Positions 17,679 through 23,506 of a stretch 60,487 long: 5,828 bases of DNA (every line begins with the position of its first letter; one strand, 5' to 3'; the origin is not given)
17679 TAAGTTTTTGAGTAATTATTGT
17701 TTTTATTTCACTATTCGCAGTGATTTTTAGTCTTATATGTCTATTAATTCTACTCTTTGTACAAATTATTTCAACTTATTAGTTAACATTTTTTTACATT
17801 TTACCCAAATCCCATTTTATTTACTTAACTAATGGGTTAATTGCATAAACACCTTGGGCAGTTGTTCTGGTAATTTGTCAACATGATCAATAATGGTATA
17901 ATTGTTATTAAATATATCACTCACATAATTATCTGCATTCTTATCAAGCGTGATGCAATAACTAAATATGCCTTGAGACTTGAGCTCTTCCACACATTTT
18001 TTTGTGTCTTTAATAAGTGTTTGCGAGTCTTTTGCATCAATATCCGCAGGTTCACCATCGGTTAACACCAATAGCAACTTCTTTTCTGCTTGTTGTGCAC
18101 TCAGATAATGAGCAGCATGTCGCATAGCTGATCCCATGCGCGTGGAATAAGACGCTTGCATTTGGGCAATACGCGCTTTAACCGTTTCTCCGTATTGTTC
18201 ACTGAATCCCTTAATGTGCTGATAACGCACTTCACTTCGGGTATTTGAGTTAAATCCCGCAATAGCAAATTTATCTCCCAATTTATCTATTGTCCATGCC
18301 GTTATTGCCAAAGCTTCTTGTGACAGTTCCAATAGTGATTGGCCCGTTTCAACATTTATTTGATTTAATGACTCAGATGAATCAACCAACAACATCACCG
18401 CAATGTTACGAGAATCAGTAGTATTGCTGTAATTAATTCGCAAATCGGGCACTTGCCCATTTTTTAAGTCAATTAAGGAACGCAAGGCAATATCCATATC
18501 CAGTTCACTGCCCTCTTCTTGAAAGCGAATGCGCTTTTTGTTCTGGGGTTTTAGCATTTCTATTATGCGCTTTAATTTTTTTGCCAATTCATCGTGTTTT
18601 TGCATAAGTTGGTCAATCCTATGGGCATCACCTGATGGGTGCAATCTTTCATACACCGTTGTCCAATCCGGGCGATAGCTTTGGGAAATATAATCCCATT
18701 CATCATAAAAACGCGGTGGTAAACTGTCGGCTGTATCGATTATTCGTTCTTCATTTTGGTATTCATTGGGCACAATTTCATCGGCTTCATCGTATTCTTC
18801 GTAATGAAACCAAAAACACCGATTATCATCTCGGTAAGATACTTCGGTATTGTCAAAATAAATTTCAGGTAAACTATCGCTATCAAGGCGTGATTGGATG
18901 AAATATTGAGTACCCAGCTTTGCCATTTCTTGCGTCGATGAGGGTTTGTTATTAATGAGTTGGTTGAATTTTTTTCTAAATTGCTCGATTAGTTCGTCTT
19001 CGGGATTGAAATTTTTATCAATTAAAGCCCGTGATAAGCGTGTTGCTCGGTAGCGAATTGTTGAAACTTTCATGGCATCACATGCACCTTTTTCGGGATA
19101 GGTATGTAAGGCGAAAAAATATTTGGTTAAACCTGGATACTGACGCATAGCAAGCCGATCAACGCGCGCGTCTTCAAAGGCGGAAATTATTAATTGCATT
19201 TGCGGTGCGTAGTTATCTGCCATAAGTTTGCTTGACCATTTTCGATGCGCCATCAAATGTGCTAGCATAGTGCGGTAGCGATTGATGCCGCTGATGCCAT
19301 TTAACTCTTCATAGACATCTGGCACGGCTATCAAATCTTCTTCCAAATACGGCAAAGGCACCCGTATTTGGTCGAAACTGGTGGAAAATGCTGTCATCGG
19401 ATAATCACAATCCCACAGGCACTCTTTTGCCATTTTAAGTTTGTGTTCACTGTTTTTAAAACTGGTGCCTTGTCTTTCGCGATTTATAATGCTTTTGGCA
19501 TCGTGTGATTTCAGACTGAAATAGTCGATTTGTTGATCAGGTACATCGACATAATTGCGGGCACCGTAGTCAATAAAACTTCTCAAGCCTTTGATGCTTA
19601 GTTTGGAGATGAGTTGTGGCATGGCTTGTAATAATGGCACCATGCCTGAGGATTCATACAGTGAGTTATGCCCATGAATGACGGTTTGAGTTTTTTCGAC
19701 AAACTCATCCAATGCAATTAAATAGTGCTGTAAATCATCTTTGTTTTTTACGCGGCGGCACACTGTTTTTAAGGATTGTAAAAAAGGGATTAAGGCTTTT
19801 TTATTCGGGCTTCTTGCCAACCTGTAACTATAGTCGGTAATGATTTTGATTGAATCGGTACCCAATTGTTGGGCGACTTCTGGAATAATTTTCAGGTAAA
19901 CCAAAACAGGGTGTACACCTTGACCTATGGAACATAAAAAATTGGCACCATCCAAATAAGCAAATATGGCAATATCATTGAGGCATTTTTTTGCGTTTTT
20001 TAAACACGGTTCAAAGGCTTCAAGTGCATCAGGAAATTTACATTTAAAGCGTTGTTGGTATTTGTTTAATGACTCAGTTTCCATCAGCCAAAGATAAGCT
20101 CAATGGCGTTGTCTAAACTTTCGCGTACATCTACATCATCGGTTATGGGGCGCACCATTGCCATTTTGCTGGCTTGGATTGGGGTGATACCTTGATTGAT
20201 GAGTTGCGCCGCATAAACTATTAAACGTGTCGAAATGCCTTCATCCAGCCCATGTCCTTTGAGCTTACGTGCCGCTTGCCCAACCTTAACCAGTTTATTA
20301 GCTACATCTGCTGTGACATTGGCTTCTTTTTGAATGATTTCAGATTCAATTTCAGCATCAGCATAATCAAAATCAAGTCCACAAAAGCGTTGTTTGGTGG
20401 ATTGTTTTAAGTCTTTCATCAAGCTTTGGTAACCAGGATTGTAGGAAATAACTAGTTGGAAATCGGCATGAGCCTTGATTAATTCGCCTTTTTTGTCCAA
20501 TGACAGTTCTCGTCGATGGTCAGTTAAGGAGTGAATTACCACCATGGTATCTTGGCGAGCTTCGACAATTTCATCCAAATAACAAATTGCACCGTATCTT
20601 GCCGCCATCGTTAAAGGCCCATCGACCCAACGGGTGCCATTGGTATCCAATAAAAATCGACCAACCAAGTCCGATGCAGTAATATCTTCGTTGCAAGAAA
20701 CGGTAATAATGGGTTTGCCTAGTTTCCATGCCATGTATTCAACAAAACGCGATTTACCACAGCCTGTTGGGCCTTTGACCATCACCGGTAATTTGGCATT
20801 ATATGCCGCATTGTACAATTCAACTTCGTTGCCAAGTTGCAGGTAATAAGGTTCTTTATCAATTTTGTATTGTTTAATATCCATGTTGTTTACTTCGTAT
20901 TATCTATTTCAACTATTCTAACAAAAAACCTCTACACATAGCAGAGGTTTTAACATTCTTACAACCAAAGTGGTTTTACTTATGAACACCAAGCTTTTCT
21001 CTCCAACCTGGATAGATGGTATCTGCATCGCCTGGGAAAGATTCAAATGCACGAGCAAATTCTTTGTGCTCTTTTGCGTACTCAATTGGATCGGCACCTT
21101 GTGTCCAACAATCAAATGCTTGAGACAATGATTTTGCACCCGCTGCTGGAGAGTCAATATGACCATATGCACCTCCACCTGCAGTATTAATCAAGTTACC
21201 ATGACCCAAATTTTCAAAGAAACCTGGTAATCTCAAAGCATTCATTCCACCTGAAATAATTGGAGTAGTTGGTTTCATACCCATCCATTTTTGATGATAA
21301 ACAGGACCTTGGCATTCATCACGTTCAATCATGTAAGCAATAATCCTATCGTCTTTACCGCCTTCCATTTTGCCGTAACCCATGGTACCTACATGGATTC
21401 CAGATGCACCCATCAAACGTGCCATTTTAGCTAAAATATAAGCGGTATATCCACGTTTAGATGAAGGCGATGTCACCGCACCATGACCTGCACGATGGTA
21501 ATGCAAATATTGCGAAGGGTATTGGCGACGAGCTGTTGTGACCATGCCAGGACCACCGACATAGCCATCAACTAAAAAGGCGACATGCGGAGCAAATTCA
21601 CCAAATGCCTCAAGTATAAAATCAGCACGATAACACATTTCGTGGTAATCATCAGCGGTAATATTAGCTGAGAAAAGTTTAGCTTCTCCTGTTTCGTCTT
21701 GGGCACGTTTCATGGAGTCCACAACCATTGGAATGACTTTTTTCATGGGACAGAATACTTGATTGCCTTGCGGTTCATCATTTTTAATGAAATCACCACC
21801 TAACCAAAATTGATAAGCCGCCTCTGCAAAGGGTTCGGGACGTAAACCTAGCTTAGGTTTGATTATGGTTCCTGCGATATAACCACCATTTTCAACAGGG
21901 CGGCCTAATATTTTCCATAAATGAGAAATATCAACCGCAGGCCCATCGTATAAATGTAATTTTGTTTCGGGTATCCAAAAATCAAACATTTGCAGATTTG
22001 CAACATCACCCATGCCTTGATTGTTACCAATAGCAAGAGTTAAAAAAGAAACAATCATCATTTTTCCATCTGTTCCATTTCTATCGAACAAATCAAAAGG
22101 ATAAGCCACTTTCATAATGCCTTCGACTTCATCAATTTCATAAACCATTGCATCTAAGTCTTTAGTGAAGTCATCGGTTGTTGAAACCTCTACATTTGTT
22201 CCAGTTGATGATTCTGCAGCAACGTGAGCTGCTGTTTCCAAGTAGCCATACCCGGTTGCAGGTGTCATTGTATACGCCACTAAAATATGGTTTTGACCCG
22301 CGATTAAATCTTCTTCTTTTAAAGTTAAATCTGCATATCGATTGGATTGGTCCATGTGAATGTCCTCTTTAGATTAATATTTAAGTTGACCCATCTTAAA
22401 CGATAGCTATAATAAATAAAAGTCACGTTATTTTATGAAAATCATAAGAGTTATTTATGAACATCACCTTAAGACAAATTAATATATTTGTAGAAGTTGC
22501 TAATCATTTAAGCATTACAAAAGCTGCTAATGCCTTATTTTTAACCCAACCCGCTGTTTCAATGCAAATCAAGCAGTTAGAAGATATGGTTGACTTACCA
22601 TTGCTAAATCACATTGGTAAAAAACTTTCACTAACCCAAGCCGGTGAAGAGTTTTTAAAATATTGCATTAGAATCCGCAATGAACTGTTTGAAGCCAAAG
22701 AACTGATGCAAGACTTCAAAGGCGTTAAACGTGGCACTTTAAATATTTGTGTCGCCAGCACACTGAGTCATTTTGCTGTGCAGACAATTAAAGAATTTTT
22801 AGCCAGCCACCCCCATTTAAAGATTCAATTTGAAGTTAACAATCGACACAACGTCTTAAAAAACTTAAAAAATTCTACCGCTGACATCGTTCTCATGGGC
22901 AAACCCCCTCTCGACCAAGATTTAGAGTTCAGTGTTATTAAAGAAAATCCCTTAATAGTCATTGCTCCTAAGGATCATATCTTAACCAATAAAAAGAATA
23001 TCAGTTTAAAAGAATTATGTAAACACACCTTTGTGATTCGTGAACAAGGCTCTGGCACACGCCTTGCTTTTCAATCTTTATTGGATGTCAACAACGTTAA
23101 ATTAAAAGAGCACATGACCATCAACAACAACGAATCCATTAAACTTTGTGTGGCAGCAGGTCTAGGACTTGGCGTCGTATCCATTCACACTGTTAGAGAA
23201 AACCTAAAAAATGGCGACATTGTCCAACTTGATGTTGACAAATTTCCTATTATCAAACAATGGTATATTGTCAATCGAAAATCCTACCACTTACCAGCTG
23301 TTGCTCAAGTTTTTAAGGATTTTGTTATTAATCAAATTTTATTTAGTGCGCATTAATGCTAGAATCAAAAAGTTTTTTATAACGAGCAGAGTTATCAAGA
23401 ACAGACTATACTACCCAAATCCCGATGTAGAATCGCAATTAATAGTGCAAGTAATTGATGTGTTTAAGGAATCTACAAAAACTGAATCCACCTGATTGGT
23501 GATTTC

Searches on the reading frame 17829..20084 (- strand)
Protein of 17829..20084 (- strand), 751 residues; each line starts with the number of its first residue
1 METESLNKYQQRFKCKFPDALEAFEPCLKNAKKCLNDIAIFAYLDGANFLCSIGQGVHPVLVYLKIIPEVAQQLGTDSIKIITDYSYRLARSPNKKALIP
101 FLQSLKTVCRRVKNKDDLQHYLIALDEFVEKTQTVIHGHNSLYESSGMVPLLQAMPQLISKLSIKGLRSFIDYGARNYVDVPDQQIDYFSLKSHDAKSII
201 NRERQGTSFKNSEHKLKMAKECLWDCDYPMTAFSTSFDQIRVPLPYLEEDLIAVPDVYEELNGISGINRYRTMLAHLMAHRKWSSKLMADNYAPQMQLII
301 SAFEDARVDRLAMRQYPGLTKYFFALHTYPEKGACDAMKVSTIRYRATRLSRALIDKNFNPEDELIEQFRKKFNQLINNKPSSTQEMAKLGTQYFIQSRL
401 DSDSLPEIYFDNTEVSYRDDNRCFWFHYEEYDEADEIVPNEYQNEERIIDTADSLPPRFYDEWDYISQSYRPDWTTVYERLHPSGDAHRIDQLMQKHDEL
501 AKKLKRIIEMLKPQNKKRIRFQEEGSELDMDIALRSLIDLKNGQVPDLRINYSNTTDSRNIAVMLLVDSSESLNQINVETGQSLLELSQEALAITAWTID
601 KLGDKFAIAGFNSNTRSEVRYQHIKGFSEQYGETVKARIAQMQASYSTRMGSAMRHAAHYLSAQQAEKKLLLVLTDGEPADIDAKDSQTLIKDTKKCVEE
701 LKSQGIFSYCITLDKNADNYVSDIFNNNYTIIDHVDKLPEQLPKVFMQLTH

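Call 4: search_protein_families(library=pfam, proteins=[window:17829-20084:-], max_evalue=0.01)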
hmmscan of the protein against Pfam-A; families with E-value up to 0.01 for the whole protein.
window:17829-20084:- (751 aa): 2 families
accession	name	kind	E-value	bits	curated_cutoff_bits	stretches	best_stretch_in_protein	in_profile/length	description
PF00092.34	VWA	-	7.2e-14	52.8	23.8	1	563-724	2-150/174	von Willebrand factor type A domain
PF13519.12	VWA_2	-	1.8e-06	28.9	27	1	563-678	1-107/107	von Willebrand factor type A domain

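Call 5: search_protein_families(library=ncbifam, proteins=[window:17829-20084:-], max_evalue=0.01)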
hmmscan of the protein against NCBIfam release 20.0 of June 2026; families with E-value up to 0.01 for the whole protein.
window:17829-20084:- (751 aa): 0 families

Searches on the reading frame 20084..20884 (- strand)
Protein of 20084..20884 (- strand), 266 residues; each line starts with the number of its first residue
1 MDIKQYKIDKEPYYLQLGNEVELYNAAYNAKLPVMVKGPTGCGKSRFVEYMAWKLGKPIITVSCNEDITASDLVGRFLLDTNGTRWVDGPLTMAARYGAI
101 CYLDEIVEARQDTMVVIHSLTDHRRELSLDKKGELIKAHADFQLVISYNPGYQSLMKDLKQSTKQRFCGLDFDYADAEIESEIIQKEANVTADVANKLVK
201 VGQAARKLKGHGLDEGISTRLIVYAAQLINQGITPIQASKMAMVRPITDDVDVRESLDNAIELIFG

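Call 72: search_protein_families(library=pfam, proteins=[window:20084-20884:-], max_evalue=0.001)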
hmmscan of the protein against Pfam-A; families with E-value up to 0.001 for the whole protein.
window:20084-20884:- (266 aa): 3 families
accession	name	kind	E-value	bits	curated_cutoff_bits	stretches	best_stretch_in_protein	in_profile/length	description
PF07728.20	AAA_5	-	1e-30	107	22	1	33-167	1-139/139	AAA domain (dynein-related subfamily)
PF08406.16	CbbQ_C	-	1.1e-30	106.1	20.6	1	180-262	1-83/85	CbbQ/NirQ/NorQ C-terminal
PF12774.13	AAA_6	-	1.8e-05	24.4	25.2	0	26-73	27-74/327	Hydrolytic ATP binding site of dynein motor region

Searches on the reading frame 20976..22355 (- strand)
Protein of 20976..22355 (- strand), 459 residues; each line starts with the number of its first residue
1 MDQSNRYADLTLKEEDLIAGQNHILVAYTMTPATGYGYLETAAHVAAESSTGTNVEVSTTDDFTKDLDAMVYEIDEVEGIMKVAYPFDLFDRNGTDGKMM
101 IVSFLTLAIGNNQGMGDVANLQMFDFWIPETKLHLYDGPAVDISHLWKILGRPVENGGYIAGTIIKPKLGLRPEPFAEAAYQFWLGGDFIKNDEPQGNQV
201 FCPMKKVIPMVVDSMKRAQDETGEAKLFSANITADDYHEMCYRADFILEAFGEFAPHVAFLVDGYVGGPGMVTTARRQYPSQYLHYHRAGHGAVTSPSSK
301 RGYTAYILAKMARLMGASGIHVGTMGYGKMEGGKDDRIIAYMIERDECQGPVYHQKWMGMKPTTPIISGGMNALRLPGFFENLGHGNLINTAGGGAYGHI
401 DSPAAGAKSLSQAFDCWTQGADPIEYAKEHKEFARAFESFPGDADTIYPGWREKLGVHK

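Call 72: search_protein_families(library=pfam, proteins=[window:20976-22355:-], max_evalue=0.001)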
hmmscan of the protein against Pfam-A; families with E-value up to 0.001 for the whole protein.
window:20976-22355:- (459 aa): 2 families
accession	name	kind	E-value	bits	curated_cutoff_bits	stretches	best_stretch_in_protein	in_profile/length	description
PF00016.26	RuBisCO_large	-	3.4e-123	411.1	30.1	1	143-440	2-299/299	Ribulose bisphosphate carboxylase large chain, catalytic domain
PF02788.21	RuBisCO_large_N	-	2.9e-36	124.7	20.7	1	12-130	2-118/120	Ribulose bisphosphate carboxylase large chain, N-terminal domain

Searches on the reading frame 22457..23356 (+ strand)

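Call 72: search_protein_families(library=pfam, proteins=[window:22457-23356:+], max_evalue=0.001)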
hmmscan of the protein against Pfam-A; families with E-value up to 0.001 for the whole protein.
window:22457-23356:+ (299 aa): 4 families
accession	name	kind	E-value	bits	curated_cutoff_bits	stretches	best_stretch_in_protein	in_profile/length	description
PF03466.25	LysR_substrate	-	2.4e-43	148.4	28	1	90-291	3-205/209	LysR substrate binding domain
PF00126.33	HTH_1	-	3.1e-20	72.3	26.6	1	5-64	1-60/60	Bacterial regulatory helix-turn-helix protein, lysR family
PF12849.12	PBP_like_2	-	8.4e-07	29.4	27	1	92-222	9-163/267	PBP superfamily domain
PF12727.12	PBP_like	-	1.9e-05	24.3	27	1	183-263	85-171/193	PBP superfamily domain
